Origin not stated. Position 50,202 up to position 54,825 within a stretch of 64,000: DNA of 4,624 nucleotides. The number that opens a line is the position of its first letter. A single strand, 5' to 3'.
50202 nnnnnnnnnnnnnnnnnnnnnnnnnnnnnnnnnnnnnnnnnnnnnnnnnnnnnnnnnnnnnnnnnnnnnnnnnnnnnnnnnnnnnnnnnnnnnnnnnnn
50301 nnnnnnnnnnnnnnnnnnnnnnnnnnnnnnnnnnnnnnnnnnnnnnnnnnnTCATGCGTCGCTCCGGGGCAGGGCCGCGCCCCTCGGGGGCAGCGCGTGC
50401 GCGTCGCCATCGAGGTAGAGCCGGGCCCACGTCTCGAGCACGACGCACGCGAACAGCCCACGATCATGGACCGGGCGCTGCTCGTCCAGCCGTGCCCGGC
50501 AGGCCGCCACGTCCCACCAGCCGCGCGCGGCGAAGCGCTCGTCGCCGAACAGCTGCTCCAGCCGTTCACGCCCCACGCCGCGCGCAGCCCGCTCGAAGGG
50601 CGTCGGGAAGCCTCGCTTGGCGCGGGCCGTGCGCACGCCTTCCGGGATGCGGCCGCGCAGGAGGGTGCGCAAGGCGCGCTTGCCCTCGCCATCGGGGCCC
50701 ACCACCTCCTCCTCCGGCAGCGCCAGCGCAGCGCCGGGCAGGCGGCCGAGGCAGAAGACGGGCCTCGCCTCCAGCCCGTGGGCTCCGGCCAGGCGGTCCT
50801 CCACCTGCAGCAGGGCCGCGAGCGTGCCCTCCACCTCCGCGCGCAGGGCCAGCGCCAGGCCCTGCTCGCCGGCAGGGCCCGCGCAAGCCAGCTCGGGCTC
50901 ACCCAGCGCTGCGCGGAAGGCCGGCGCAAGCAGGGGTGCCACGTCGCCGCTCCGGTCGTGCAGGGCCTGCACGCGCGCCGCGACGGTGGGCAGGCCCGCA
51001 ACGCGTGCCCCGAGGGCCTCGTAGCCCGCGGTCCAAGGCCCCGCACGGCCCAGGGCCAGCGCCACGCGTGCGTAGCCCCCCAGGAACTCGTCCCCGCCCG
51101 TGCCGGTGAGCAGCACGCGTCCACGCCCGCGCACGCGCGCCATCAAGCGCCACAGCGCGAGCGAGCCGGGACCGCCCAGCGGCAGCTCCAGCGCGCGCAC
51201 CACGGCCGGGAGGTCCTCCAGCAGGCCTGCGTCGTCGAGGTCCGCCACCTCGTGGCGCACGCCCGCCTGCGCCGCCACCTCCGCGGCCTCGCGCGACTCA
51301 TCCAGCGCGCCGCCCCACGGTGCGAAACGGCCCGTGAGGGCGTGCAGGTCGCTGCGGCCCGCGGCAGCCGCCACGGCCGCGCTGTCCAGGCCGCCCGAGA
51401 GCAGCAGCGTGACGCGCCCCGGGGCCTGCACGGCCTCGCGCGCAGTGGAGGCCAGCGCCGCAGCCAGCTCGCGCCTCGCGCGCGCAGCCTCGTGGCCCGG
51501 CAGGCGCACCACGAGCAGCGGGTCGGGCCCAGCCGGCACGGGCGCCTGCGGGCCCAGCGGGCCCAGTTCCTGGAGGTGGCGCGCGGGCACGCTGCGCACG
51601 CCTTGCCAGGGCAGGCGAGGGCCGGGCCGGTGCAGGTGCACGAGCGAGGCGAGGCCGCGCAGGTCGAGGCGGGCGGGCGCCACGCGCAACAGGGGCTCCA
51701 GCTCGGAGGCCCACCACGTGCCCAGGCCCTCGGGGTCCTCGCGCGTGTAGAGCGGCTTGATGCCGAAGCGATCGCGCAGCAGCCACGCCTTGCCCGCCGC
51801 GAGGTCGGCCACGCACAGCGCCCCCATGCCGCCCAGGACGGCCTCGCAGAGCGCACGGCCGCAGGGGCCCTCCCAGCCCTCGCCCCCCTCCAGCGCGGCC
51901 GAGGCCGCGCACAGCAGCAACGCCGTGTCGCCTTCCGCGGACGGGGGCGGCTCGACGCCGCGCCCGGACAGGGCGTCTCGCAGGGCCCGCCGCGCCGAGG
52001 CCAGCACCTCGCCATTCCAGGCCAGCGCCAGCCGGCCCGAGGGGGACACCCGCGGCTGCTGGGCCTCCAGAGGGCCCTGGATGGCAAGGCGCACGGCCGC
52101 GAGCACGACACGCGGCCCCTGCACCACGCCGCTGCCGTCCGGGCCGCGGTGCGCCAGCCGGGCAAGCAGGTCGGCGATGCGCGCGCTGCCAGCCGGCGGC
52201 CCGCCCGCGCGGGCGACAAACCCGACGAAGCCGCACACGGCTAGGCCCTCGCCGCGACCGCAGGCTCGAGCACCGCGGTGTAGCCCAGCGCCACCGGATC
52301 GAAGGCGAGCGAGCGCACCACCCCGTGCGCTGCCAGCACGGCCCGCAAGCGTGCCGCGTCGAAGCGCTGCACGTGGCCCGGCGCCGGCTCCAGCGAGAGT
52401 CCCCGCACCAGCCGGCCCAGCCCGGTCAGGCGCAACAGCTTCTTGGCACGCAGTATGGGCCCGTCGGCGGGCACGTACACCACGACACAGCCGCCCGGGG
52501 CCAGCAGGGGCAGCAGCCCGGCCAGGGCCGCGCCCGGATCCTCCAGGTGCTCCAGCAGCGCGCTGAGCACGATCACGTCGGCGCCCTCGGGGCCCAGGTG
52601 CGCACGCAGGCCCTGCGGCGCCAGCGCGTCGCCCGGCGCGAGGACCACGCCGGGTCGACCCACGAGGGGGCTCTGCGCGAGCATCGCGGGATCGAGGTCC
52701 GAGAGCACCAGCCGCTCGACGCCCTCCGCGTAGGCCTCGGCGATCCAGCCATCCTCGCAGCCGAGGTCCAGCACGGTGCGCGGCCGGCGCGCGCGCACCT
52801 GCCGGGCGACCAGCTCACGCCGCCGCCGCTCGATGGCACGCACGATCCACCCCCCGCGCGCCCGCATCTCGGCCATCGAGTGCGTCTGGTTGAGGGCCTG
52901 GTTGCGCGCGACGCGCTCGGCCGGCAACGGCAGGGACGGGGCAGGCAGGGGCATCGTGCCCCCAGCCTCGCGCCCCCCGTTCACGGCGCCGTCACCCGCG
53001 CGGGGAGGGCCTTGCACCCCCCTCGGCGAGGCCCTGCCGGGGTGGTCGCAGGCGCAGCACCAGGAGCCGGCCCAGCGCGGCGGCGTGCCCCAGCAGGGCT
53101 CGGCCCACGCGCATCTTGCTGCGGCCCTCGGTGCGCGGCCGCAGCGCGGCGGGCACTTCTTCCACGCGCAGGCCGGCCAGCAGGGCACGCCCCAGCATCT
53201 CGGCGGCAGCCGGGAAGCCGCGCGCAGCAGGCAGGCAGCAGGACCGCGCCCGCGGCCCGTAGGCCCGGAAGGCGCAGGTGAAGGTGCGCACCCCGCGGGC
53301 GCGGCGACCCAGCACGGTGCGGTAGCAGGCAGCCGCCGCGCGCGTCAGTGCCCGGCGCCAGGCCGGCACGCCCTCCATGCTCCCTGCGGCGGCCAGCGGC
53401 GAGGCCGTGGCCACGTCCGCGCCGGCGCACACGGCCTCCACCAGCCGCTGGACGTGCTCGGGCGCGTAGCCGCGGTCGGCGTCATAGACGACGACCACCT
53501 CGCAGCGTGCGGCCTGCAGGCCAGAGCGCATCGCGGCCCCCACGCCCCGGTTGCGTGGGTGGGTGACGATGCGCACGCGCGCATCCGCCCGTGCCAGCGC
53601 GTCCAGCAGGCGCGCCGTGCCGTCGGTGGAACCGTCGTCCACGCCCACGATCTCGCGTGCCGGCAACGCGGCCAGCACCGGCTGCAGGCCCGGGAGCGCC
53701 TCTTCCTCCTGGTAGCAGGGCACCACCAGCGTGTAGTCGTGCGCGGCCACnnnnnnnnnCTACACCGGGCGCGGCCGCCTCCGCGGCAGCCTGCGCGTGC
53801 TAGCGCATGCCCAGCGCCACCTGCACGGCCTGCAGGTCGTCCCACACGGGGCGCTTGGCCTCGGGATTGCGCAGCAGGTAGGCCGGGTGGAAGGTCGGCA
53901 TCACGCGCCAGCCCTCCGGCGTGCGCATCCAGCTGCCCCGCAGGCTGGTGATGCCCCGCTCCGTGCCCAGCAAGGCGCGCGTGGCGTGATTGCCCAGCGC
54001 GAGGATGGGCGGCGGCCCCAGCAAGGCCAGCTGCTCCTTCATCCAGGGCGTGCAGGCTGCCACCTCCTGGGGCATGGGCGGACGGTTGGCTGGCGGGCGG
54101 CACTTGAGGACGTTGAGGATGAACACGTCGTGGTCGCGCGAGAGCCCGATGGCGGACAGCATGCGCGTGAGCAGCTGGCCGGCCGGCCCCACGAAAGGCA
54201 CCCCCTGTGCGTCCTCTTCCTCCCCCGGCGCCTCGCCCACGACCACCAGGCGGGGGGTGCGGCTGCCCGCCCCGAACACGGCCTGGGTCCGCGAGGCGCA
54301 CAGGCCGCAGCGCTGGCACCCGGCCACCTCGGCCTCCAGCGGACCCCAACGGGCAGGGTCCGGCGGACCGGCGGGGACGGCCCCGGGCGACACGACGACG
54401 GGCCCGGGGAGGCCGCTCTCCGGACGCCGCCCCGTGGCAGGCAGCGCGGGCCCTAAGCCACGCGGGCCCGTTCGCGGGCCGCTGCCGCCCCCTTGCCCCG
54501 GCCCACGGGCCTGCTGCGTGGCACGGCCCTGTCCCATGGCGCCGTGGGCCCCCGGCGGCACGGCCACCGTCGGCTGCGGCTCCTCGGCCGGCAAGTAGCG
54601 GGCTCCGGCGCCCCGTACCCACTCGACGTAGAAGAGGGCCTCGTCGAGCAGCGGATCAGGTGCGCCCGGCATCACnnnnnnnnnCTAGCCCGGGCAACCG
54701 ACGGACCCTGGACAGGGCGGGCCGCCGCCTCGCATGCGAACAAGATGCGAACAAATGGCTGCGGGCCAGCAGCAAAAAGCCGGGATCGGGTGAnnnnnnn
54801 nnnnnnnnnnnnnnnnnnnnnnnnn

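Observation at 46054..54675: Putative polyprenyl-phosphate-sugar-dependent (protein O-mannosylation-like) glycosylation operon with an embedded amidotransferase and methyltransferase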

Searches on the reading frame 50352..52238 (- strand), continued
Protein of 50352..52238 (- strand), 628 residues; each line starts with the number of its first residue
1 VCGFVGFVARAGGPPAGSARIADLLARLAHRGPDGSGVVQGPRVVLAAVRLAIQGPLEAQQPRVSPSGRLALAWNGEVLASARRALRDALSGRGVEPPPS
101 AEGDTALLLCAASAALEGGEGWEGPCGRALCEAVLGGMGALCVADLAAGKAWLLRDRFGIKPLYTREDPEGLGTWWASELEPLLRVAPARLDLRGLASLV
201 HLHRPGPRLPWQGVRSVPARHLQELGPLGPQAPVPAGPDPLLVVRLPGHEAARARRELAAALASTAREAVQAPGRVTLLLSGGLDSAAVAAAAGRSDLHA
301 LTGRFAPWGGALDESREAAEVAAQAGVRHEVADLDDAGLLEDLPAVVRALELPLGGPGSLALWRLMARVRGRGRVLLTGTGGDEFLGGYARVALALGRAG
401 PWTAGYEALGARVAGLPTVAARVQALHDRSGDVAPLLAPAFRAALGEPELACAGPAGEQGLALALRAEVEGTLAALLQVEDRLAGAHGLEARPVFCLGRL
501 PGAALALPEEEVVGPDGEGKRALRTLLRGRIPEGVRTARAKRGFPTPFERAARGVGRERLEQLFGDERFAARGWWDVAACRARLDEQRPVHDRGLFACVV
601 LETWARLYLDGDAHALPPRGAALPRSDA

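Call 85: find_encoding_contigs(protein=P0126, flank=10000, max_places=1)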
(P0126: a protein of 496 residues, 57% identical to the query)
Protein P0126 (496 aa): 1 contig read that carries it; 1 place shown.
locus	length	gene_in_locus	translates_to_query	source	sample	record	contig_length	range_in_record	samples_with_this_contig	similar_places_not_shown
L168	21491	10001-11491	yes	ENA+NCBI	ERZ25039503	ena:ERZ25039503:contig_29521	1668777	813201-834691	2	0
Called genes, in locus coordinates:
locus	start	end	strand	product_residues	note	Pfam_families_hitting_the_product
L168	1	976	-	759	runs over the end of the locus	-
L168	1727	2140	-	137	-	PF00263:Secretin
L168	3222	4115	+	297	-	-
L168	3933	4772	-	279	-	-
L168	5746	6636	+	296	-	PF03167:UDG (weak)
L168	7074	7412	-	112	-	-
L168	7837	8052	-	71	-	-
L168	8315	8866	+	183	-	PF00535:Glycos_transf_2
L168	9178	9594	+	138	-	PF08241:Methyltransf_11, PF08242:Methyltransf_12 (weak), PF13489:Methyltransf_23, PF13649:Methyltransf_25 (weak)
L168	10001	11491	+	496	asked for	PF00733:Asn_synthase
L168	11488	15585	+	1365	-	PF13432:TPR_16 (faint), PF00515:TPR_1 (faint), PF13431:TPR_17 (faint), PF14559:TPR_19 (faint), PF23914:TPR_CcmH_CycH (faint), PF13414:TPR_11 (weak)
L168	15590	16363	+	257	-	PF20260:PUA_4, PF04452:Methyltrans_RNA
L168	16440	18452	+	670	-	PF16697:Yop-YscD_cpl, PF00498:FHA, PF01590:GAF, PF13185:GAF_2, PF13492:GAF_3, PF00158:Sigma54_activat, PF14532:Sigma54_activ_2, PF25601:AAA_lid_14, +3 more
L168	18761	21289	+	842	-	PF00498:FHA, PF16697:Yop-YscD_cpl, PF00498:FHA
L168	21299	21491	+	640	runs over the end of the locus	PF11104:PilM_2, PF14450:FtsA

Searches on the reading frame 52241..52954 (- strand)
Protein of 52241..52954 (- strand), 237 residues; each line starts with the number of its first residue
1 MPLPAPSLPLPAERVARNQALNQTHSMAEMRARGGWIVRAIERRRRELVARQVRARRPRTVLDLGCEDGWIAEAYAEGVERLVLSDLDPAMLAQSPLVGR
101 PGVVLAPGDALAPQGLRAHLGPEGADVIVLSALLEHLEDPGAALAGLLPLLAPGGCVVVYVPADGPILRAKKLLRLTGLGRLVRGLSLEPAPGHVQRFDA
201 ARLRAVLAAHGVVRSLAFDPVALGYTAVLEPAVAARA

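Call 40: search_solved_structures(query=window:52241-52954:-, max_evalue=0.01)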
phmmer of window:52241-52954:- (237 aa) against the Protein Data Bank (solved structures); distinct sequences matched with E-value up to 0.01: 6.
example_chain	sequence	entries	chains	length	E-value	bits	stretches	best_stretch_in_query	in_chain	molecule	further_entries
3e8s_A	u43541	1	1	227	2.9e-05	27.2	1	40-160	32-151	Putative SAM Dependent Methyltransferase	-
8joz_A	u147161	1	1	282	0.0026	20.9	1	57-164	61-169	tRNA 5-carboxymethoxyuridine methyltransferase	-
4htf_A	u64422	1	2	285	0.0027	20.8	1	57-164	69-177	S-adenosylmethionine-dependent methyltransferase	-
4kdr_A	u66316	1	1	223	0.0064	19.6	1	49-158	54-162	3-demethylubiquinone-9 3-methyltransferase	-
5dpm_A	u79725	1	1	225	0.0065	19.6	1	49-158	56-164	Ubiquinone biosynthesis O-methyltransferase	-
4kdc_A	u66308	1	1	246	0.0092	19.1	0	49-158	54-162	3-demethylubiquinone-9 3-methyltransferase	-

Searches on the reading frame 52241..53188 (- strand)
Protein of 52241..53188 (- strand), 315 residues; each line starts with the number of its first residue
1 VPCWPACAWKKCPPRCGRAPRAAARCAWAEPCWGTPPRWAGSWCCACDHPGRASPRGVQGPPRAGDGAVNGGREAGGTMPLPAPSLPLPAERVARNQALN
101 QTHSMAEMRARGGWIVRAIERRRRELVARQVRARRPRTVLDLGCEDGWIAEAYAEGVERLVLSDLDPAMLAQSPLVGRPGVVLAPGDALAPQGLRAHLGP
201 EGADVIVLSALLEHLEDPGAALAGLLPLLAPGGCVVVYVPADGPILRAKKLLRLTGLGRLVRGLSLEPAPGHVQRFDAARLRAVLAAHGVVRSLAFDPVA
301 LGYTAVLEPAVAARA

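Call 5: search_protein_families(library=pfam, proteins=[window:52241-53188:-], max_evalue=0.01)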
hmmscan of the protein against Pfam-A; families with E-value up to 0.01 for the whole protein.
window:52241-53188:- (315 aa): 4 families
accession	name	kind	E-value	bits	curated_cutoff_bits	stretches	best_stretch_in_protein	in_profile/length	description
PF13489.12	Methyltransf_23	-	1.3e-14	54.7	27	1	120-289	6-158/164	Methyltransferase domain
PF08242.18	Methyltransf_12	-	3.8e-09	37.6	30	1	140-234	1-97/98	Methyltransferase domain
PF08241.18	Methyltransf_11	-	3.5e-08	34.4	21.2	1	140-236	1-94/95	Methyltransferase domain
PF13649.12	Methyltransf_25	-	1.9e-06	28.9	27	1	139-233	1-97/97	Methyltransferase domain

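Call 6: search_protein_families(library=ncbifam, proteins=[window:52241-53188:-], max_evalue=0.01)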
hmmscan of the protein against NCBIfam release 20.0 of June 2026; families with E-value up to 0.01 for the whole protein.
window:52241-53188:- (315 aa): 8 families
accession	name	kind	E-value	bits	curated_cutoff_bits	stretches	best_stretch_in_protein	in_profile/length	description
NF008264.0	PRK11036.1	equivalog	2.8e-05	23.7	366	1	134-237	43-147/261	tRNA uridine 5-oxyacetic acid(34) methyltransferase CmoM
TIGR04345.1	ovoA_Cterm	equivalog_domain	0.00029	20.4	170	0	203-240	135-172/242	putative 4-mercaptohistidine N1-methyltransferase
NF043040.1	corrin_prot_MT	hypoth_equivalog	0.00038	20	180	1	124-237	31-147/216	corrinoid protein-associated methyltransferase CpaM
NF010703.0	PRK14103.1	equivalog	0.00038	19.9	320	1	121-241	16-128/256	trans-aconitate 2-methyltransferase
TIGR01983.1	UbiG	equivalog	0.0011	18.3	102.95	0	203-237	117-151/228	bifunctional 2-polyprenyl-6-hydroxyphenol methylase/3-demethylubiquinol 3-O-methyltransferase UbiG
TIGR02072.1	BioC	equivalog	0.0019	18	184.95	1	131-237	28-132/244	malonyl-ACP O-methyltransferase BioC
NF002463.0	PRK01683.1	equivalog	0.0073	15.9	297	0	121-240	18-131/258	trans-aconitate 2-methyltransferase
NF001241.0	PRK00216.1-2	equivalog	0.0087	15.7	327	0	120-237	36-147/231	demethylmenaquinone methyltransferase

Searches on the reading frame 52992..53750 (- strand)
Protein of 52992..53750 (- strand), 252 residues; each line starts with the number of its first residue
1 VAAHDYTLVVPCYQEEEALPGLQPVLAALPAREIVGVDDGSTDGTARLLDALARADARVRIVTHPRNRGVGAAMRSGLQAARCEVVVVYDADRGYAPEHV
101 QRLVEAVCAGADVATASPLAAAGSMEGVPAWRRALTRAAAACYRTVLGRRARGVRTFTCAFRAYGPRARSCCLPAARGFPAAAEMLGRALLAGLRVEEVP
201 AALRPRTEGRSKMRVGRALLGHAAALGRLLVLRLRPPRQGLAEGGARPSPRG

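Call 5: search_protein_families(library=pfam, proteins=[window:52992-53750:-], max_evalue=0.01)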
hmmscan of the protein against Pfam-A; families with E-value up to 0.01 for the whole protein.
window:52992-53750:- (252 aa): 2 families
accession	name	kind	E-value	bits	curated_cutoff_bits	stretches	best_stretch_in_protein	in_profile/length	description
PF00535.33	Glycos_transf_2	-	1.1e-24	87.7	23.3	1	8-120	2-117/168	Glycosyl transferase family 2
PF13641.12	Glyco_tranf_2_3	-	1.2e-08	35.7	27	1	5-156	2-158/230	Glycosyltransferase like family 2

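Call 6: search_protein_families(library=ncbifam, proteins=[window:52992-53750:-], max_evalue=0.01)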
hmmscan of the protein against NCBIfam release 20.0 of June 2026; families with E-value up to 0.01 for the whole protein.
window:52992-53750:- (252 aa): 18 families
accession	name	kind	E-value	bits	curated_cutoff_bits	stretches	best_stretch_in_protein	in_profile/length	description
TIGR03937.1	PgaC_IcaA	equivalog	1.4e-15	57.2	422.3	1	7-114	48-157/407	poly-beta-1,6-N-acetyl-D-glucosamine synthase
NF047588.1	GlcsyltransPgfSStrep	equivalog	5e-14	52.2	500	1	8-116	5-119/308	glycosyltransferase PgfS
NF041391.1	DPhHxTase_Halo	equivalog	2.2e-13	49.7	375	1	13-207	4-187/213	dolichyl-phosphate hexose transferase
NF007986.1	PRK10714.1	equivalog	2.8e-13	49.6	529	1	6-119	8-127/316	undecaprenyl-phosphate 4-deoxy-4-formamido-L-arabinose transferase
NF058614.1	PPMAGASynPpgS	equivalog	6.6e-13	48.6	370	1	6-143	2-139/226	polyprenyl-phospho-N-acetylgalactosaminyl synthase PpgS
NF041875.1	EPS_EpsD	equivalog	1.3e-12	47.7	370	1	32-157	31-156/325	exopolysaccharide biosynthesis glycosyltransferase EpsD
TIGR04182.1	glyco_TIGR04182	equivalog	9.3e-11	41.6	325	1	6-211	2-199/293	S-layer glycoprotein N-glycosyltransferase AglJ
TIGR03965.1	mycofact_glyco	equivalog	1e-10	41.1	280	1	4-118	74-189/467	mycofactocin biosynthesis glycosyltransferase MftF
NF007482.0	PRK10073.1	equivalog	6.6e-10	38.5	423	1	7-115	9-119/334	glycosyltransferase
NF047683.1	TeichurnBiosyTuaG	equivalog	2.4e-09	37.2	400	1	30-105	34-109/252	teichuronic acid biosynthesis protein TuaG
TIGR04283.1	glyco_like_mftF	equivalog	1.2e-08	34.9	182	1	7-109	2-99/221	TIGR04283 family arsenosugar biosynthesis glycosyltransferase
NF053846.1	glyco_with_XrtP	equivalog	3e-06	26.2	520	1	2-93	39-144/440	XrtP-associated glycosyltransferase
NF010496.0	PRK13915.1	equivalog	9.2e-06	24.9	262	1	8-113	35-148/307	glucosyl-3-phosphoglycerate synthase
TIGR04242.1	nodulat_NodC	equivalog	0.00013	21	550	1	8-111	52-160/395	chitooligosaccharide synthase NodC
NF041394.1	GtaseAglG_Halo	equivalog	0.00016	21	440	1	33-125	34-119/304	glucosyl-dolichyl phosphate glucuronosyltransferase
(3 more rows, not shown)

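Call 38: search_solved_structures(query=window:52992-53750:-, max_evalue=0.001, show_alignments=2)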
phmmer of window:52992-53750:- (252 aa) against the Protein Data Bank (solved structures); distinct sequences matched with E-value up to 0.001: 15.
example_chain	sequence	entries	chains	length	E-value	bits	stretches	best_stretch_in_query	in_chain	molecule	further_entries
5mlz_A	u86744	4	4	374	2.4e-15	60.4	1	7-226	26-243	Dolichol monophosphate mannose synthase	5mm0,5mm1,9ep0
9bhc_C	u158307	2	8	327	4e-10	43.3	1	7-115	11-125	Undecaprenyl-phosphate 4-deoxy-4-formamido-L-arabinose transferase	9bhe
8vxh_A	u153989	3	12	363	5.2e-10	42.9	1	7-114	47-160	Undecaprenyl-phosphate 4-deoxy-4-formamido-L-arabinose transferase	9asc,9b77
9hwj_A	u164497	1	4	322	4.7e-09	39.8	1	7-165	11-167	Undecaprenyl-phosphate 4-deoxy-4-formamido-L-arabinose transferase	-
5eke_A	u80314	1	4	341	9e-09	38.9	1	5-123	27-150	Uncharacterized glycosyltransferase sll0501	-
5ekp_C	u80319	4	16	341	9.8e-09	38.8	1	5-123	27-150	Uncharacterized glycosyltransferase sll0501 | Glycosyltransferase sll0501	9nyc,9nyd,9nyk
9nye_A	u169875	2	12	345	1e-08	38.7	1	5-123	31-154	Glycosyltransferase sll0501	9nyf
2z87_A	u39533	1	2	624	4.6e-06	30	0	32-103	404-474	Chondroitin synthase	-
2z86_A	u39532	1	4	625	4.6e-06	30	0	32-103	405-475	Chondroitin synthase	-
5hea_A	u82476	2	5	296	9.9e-06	29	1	7-114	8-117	Putative glycosyltransferase (GalT1)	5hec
3bcv_A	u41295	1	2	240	1.1e-05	28.8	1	7-93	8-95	Putative glycosyltransferase protein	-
9omj_A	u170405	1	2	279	2.3e-05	27.8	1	3-119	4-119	Glycosyltransferase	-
9omm_A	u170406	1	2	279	4.9e-05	26.7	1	4-119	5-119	Glycosyltransferase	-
9omh_A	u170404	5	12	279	5e-05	26.6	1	4-119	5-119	Glycosyltransferase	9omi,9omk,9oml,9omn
9jma_A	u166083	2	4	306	6.8e-05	26.2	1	8-115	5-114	GalNAc(5)-diNAcBac-PP-undecaprenol beta-1,3-glucosyltransferase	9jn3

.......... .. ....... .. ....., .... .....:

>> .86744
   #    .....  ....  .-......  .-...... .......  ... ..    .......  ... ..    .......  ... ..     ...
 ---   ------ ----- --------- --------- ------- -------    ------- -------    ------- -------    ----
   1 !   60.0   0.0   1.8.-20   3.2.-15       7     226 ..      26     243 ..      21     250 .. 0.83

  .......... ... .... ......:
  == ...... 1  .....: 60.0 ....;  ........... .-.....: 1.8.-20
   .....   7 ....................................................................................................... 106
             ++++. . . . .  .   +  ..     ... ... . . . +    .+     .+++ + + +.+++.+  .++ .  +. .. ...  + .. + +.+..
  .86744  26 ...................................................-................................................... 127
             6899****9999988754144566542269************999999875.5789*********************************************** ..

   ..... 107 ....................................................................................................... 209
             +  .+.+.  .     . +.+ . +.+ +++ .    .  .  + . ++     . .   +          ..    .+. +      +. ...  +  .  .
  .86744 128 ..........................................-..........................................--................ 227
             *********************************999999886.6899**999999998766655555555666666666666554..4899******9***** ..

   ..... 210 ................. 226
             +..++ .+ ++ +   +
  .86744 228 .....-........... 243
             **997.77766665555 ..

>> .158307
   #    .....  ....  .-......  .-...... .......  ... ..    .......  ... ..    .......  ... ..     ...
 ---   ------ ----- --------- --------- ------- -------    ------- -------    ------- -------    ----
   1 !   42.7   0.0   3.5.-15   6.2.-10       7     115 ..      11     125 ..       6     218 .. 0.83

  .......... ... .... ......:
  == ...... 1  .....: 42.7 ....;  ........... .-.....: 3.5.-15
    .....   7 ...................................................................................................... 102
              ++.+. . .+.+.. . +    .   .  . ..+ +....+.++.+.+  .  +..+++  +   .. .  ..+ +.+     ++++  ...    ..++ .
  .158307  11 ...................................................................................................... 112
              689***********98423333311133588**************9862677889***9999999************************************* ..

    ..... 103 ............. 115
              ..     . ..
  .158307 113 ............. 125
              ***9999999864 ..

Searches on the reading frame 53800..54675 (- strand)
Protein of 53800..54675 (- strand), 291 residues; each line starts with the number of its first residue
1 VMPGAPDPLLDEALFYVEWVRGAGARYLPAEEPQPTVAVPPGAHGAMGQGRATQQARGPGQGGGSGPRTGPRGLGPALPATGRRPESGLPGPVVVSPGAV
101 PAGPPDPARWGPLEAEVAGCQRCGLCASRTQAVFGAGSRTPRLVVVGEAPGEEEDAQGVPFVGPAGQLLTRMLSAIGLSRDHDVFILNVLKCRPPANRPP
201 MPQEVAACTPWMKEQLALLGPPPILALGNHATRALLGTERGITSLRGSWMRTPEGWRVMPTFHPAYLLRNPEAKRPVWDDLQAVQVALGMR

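Call 5: search_protein_families(library=pfam, proteins=[window:53800-54675:-], max_evalue=0.01)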
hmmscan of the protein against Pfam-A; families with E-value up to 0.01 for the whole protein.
window:53800-54675:- (291 aa): 1 family
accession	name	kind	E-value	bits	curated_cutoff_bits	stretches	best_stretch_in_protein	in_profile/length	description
PF03167.25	UDG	-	1.4e-36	126.1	24.3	1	134-282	1-141/141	Uracil DNA glycosylase superfamily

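Call 6: search_protein_families(library=ncbifam, proteins=[window:53800-54675:-], max_evalue=0.01)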
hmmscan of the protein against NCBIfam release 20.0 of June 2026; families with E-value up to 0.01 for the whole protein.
window:53800-54675:- (291 aa): 3 families
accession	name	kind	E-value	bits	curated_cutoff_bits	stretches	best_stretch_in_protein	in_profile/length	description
TIGR00758.1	UDG_fam4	subfamily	1.2e-55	187.9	125.3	1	120-285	1-168/173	uracil-DNA glycosylase, family 4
NF040953.1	Arch_udg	equivalog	5.4e-52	176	250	1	113-284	4-182/184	type-4 uracil-DNA glycosylase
TIGR03914.1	UDG_fam_dom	hypoth_equivalog_domain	6.4e-43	147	189.95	1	110-274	45-215/231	UdgX family uracil-DNA binding protein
